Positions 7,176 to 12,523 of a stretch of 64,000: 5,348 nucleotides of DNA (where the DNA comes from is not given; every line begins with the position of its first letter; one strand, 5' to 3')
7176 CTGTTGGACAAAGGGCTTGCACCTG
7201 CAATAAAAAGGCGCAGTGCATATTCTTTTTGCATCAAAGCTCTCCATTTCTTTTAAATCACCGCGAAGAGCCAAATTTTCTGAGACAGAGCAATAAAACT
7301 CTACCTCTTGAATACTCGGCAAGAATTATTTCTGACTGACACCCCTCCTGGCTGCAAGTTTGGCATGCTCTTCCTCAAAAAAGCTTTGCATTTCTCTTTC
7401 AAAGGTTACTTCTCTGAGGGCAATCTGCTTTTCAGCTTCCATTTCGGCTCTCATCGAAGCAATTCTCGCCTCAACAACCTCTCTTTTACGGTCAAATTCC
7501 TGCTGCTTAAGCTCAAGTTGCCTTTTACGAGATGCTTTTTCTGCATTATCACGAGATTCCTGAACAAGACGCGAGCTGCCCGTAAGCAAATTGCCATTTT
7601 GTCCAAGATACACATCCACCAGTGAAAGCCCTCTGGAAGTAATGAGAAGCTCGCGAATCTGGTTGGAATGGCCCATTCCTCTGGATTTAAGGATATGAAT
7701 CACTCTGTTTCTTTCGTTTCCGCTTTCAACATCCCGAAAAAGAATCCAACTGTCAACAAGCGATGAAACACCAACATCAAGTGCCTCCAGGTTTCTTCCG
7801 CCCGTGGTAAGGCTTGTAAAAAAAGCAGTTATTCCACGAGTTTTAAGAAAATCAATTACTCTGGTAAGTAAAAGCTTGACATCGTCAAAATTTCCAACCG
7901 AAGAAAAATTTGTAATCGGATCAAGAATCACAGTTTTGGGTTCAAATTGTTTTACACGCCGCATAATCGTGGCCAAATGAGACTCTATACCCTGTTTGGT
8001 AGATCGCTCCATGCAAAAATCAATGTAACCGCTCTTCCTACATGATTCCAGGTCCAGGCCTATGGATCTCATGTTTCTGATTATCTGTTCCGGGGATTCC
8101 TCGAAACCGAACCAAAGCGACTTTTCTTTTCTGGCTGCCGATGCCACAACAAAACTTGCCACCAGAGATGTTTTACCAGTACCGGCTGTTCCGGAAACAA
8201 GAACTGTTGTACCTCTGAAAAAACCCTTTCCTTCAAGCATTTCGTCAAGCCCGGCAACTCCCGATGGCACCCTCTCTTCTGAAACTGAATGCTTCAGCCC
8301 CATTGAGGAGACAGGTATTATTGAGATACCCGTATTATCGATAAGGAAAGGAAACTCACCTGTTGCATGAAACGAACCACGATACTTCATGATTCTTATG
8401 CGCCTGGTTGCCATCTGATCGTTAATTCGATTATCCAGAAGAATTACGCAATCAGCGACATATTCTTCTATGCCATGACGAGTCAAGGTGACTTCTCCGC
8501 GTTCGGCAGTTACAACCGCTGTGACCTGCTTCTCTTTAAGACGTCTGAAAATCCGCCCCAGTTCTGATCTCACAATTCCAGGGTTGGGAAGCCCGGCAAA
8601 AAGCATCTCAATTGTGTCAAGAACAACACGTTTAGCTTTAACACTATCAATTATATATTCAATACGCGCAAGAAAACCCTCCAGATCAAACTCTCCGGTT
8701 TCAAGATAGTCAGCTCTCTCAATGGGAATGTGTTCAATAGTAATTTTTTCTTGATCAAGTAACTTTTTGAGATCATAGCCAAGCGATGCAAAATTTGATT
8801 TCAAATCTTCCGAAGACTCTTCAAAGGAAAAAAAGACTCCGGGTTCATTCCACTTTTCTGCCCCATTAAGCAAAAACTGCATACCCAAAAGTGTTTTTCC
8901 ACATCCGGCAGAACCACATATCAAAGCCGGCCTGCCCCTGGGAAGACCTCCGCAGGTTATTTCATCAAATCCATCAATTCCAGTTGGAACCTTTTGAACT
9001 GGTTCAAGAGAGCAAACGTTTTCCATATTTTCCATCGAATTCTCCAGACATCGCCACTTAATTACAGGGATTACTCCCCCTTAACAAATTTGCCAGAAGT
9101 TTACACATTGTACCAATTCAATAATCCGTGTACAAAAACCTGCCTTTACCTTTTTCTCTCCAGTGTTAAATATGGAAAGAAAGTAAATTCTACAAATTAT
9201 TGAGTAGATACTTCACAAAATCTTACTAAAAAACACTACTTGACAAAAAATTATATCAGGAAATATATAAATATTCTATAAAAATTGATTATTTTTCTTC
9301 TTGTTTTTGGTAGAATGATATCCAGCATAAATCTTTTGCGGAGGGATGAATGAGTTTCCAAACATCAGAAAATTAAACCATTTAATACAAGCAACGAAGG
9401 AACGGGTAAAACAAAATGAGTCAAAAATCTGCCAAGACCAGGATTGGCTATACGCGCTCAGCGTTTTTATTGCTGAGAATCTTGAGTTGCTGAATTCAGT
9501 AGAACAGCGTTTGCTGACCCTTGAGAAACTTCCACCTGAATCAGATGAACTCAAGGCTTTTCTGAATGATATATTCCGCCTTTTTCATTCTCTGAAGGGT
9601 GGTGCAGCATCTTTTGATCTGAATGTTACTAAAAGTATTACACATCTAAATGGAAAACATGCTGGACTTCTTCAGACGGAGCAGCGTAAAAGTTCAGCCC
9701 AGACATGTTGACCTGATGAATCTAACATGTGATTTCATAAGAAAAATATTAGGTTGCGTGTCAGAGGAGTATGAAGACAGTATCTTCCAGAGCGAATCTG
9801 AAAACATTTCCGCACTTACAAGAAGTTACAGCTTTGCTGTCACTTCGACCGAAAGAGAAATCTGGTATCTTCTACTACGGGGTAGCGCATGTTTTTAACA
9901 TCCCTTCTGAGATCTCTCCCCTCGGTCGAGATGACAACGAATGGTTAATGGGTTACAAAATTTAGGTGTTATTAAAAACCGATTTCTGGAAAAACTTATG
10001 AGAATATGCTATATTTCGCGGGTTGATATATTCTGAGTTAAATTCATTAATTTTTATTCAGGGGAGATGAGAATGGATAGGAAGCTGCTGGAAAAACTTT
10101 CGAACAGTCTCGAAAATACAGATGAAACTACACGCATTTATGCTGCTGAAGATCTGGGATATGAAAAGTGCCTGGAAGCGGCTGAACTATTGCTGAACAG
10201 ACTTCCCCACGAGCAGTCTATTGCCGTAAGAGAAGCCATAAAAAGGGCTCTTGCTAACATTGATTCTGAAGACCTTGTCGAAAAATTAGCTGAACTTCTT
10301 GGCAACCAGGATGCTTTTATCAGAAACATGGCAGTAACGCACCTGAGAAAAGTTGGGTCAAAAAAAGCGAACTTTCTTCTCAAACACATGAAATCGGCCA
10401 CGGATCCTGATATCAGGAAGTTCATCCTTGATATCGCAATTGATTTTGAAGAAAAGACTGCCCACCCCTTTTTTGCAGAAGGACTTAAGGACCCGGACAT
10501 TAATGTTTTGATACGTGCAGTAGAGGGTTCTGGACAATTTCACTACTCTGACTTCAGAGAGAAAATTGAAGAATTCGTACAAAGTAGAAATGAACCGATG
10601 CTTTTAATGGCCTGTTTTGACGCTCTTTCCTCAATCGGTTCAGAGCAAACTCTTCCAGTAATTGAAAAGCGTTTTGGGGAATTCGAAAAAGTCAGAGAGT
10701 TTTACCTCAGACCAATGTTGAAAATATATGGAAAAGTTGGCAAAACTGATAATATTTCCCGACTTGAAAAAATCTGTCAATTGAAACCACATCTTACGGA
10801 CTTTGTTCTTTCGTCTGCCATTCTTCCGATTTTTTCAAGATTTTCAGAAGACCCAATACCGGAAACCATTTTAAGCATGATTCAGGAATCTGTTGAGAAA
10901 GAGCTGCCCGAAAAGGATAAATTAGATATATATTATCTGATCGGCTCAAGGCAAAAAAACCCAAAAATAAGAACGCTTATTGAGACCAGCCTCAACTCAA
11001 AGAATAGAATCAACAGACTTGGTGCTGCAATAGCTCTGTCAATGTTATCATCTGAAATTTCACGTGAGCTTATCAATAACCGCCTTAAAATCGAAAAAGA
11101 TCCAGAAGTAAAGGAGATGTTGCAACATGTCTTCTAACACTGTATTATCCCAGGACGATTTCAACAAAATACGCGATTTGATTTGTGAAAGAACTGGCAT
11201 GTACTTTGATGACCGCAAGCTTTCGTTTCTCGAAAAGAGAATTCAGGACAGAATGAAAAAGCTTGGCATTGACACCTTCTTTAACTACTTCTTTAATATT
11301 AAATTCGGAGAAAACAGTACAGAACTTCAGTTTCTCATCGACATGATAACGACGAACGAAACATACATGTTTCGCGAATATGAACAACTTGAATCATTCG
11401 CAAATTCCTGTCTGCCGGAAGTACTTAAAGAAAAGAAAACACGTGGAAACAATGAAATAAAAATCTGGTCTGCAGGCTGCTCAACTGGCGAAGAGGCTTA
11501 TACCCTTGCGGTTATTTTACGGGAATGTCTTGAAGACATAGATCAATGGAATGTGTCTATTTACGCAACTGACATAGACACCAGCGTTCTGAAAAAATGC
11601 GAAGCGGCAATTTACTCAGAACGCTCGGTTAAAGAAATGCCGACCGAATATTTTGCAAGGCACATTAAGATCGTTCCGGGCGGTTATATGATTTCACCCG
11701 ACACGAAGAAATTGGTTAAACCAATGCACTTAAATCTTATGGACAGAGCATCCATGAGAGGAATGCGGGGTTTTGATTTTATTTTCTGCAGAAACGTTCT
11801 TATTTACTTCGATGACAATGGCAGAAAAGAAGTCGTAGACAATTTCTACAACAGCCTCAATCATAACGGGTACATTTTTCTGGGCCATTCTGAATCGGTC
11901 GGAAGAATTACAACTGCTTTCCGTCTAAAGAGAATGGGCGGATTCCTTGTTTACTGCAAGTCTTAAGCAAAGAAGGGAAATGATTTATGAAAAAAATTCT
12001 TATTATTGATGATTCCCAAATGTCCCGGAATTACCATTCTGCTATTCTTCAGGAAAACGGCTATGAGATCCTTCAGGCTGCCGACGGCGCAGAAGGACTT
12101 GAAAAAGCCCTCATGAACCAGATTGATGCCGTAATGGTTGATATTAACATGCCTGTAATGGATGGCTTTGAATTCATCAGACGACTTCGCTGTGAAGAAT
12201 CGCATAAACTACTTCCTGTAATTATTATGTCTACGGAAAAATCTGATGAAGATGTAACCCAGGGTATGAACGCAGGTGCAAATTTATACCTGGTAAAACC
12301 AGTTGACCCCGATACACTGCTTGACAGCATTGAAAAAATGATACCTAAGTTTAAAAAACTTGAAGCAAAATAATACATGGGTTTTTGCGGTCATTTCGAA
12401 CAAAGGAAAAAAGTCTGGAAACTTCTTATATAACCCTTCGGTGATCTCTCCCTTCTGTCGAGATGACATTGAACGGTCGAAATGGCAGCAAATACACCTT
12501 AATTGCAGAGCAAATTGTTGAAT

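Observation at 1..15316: KaiC-KaiB timer embedded between two divergent Che-like phosphorelay operons, with no receptor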

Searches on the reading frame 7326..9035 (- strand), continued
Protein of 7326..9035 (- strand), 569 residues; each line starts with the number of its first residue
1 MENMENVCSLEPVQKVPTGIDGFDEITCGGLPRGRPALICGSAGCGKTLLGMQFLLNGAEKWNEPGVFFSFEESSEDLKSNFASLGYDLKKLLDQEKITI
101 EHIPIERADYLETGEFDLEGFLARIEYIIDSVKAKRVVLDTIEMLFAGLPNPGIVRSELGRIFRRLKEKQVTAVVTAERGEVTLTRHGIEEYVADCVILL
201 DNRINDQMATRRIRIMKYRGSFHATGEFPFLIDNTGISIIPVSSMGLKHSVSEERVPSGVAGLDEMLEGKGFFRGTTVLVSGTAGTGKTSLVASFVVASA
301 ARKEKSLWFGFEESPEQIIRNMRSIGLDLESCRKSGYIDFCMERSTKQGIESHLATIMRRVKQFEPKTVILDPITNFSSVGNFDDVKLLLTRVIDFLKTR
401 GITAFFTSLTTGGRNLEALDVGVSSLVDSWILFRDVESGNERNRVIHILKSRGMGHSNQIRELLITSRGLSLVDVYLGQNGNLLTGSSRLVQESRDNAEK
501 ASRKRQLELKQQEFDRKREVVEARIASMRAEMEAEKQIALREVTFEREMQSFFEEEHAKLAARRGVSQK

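Call 55: search_solved_structures(query=window:7326-9035:-, max_evalue=1e-150, show_alignments=1)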
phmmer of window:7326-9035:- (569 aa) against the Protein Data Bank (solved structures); distinct sequences matched with E-value up to 1e-150: 3.
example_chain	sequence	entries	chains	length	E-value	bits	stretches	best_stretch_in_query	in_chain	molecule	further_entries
8dba_A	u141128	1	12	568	2.4e-180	603.9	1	13-544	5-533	Circadian clock protein KaiC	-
8fwi_A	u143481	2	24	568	3.5e-179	600.1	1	13-544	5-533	Circadian clock protein KaiC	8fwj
8db3_A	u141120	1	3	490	2.9e-173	580.6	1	14-495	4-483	Circadian clock protein KaiC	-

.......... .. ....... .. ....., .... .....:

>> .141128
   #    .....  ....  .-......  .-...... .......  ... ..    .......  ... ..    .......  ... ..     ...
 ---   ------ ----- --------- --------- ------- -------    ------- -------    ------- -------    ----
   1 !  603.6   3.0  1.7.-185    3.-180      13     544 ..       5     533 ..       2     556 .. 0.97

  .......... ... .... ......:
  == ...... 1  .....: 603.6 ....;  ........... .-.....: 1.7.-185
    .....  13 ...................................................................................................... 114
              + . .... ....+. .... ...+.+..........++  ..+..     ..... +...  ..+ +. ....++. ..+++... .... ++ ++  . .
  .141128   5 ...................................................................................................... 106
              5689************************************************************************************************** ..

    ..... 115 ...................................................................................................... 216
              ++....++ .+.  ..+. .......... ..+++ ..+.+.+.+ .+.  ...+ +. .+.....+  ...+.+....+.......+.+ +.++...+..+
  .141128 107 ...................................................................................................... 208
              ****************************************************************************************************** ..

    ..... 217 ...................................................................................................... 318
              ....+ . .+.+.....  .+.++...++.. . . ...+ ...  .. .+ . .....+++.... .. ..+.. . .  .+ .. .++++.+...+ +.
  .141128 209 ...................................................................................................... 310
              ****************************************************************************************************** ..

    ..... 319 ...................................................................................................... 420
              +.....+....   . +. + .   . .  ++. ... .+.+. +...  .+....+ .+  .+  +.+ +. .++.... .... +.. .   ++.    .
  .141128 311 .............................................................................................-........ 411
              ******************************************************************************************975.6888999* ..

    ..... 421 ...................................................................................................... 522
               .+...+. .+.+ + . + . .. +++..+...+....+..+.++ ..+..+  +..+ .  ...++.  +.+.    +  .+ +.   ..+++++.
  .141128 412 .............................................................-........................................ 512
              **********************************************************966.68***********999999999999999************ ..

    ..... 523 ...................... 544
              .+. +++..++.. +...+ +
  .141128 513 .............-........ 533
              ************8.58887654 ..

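Call 77: search_protein_families(library=pfam, proteins=[L032:8127-9797:+, L032:12126-15086:+, L032:15098-16381:+, L032:16632-17351:+], max_evalue=0.001)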
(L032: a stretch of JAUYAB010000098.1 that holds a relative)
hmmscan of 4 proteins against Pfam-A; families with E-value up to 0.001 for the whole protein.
L032:8127-9797:+ (556 aa): 0 families

L032:12126-15086:+ (986 aa): 7 families
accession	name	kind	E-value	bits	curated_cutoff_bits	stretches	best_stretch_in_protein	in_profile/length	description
PF01339.22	CheB_methylest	-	4.7e-56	189.7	24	1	31-206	1-174/174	CheB methylesterase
PF01739.24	CheR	-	3.8e-48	164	27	1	296-485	2-194/195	CheR methyltransferase, SAM binding domain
PF13596.12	PAS_10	-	1.9e-31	109.3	22.1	1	743-847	1-105/106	PAS domain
PF03705.20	CheR_N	-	3.6e-17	62.2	27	1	232-282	3-53/53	CheR methyltransferase, all-alpha domain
PF00989.32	PAS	-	1.6e-13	51.1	22.6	1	872-977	4-108/113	PAS fold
PF13426.13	PAS_9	-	3.6e-09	37.3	27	1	880-980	2-99/103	PAS domain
PF08448.16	PAS_4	-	7.8e-09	36.2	23.1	0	877-945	3-70/110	PAS fold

L032:15098-16381:+ (427 aa): 5 families
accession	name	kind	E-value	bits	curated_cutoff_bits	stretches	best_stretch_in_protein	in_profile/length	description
PF02518.31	HATPase_c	-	9.1e-23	81.3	26.4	1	316-425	2-109/111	Histidine kinase-, DNA gyrase B-, and HSP90-like ATPase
PF13426.13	PAS_9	-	3.3e-06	27.7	27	1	80-181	3-103/103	PAS domain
PF13188.13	PAS_8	-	7e-06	26.2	21.8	1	69-124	2-57/65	PAS domain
PF00512.31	HisKA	-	8.2e-05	23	26.9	1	203-263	2-59/66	His Kinase A (phospho-acceptor) domain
PF00989.32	PAS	-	0.00034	21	22.6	1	69-156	2-90/113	PAS fold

L032:16632-17351:+ (239 aa): 5 families
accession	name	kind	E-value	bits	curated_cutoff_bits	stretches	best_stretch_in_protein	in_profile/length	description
PF00196.25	GerE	-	1.1e-18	67.1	23.5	1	167-219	3-55/57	Bacterial regulatory proteins, luxR family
PF00072.30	Response_reg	-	4.2e-16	59.5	30.2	1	15-126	1-110/111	Response regulator receiver domain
PF08281.18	Sigma70_r4_2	-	5.8e-07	29.5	25.7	1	169-209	13-54/54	Sigma-70, region 4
PF04545.22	Sigma70_r4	-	5.6e-06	26.2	24.1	1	168-209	6-48/50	Sigma-70, region 4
PF13384.12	HTH_23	-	1.7e-05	24.9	24.6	1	172-204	8-40/50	Homeodomain-like domain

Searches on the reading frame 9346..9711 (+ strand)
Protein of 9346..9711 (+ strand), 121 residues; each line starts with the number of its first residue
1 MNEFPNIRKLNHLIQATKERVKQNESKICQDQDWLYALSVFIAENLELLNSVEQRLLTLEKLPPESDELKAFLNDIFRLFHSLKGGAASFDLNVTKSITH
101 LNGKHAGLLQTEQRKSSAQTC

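Call 4: search_protein_families(library=pfam, proteins=[window:9346-9711:+], max_evalue=0.01)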
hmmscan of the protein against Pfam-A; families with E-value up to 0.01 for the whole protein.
window:9346-9711:+ (121 aa): 1 family
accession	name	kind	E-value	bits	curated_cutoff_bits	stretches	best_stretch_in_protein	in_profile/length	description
PF01627.28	Hpt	-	2.3e-07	31.4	24.6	1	38-100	3-53/84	Hpt domain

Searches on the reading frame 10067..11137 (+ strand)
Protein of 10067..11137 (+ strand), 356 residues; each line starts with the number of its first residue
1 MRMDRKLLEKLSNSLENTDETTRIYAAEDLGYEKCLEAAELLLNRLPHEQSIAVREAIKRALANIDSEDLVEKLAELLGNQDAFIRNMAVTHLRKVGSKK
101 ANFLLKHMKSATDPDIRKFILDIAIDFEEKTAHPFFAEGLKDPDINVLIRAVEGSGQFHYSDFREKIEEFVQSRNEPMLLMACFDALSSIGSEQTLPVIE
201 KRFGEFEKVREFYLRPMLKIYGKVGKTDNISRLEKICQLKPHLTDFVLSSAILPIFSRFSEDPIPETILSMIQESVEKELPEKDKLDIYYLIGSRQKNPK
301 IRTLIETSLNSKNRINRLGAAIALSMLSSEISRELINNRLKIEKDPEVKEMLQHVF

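Call 4: search_protein_families(library=pfam, proteins=[window:10067-11137:+], max_evalue=0.01)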
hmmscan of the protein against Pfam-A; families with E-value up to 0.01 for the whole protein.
window:10067-11137:+ (356 aa): 2 families
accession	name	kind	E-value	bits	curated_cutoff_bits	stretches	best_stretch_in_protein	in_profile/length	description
PF13646.12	HEAT_2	-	1.3e-24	86.7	27.7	3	40-117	2-80/88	HEAT repeats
PF02985.28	HEAT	-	0.0002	21.8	23.5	0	134-154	3-23/31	HEAT repeat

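Call 11: search_protein_families(library=ncbifam, proteins=[window:10067-11137:+], max_evalue=0.01)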
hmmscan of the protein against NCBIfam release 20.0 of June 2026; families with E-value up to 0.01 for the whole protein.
window:10067-11137:+ (356 aa): 5 families
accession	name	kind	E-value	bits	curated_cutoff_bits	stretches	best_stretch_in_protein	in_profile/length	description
NF045915.1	PhycobilmeDegNblB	equivalog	4.7e-06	26.3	300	1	11-120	71-181/214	phycobilisome degradation protein NblB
NF005216.0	PRK06703.1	subfamily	0.00011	22.2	127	0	14-70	77-133/151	flavodoxin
NF010374.0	PRK13800.1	equivalog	0.0016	16.8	1196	1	21-119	791-890/898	fumarate reductase/succinate dehydrogenase flavoprotein subunit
NF058502.1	phyc_lyase_CpcE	equivalog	0.0018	17.9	330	0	13-107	9-111/260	C-phycocyanin alpha-cysteine-84 phycocyanobilin lyase subunit CpcE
TIGR02270.1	TIGR02270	subfamily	0.0079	15.3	206.8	0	40-201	57-216/410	TIGR02270 family protein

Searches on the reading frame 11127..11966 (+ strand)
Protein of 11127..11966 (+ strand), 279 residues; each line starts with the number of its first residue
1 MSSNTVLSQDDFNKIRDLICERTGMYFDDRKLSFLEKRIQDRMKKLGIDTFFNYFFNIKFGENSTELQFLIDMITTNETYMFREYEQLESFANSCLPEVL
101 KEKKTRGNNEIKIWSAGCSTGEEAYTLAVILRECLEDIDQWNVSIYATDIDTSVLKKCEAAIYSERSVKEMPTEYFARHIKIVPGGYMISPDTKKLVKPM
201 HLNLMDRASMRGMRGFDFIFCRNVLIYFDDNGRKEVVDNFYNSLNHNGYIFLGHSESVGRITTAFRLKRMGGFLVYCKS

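Call 4: search_protein_families(library=pfam, proteins=[window:11127-11966:+], max_evalue=0.01)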
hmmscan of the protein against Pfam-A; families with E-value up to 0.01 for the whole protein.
window:11127-11966:+ (279 aa): 3 families
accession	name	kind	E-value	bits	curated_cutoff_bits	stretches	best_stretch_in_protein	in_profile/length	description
PF01739.24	CheR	-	5.3e-56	189.6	27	1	77-267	1-188/195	CheR methyltransferase, SAM binding domain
PF03705.20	CheR_N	-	1.8e-10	40.8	27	1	10-55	1-46/53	CheR methyltransferase, all-alpha domain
PF08242.18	Methyltransf_12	-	0.00017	22.7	30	1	134-250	18-98/98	Methyltransferase domain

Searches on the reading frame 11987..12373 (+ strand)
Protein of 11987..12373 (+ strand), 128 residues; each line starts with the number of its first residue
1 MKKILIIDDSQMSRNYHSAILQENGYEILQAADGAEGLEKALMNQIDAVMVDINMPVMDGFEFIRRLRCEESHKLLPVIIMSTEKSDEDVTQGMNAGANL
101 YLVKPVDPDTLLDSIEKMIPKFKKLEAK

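Call 4: search_protein_families(library=pfam, proteins=[window:11987-12373:+], max_evalue=0.01)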
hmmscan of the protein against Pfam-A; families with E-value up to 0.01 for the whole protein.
window:11987-12373:+ (128 aa): 1 family
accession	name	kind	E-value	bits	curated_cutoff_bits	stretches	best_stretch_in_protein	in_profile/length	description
PF00072.30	Response_reg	-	1.4e-28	99.7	30.2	1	4-115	1-110/111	Response regulator receiver domain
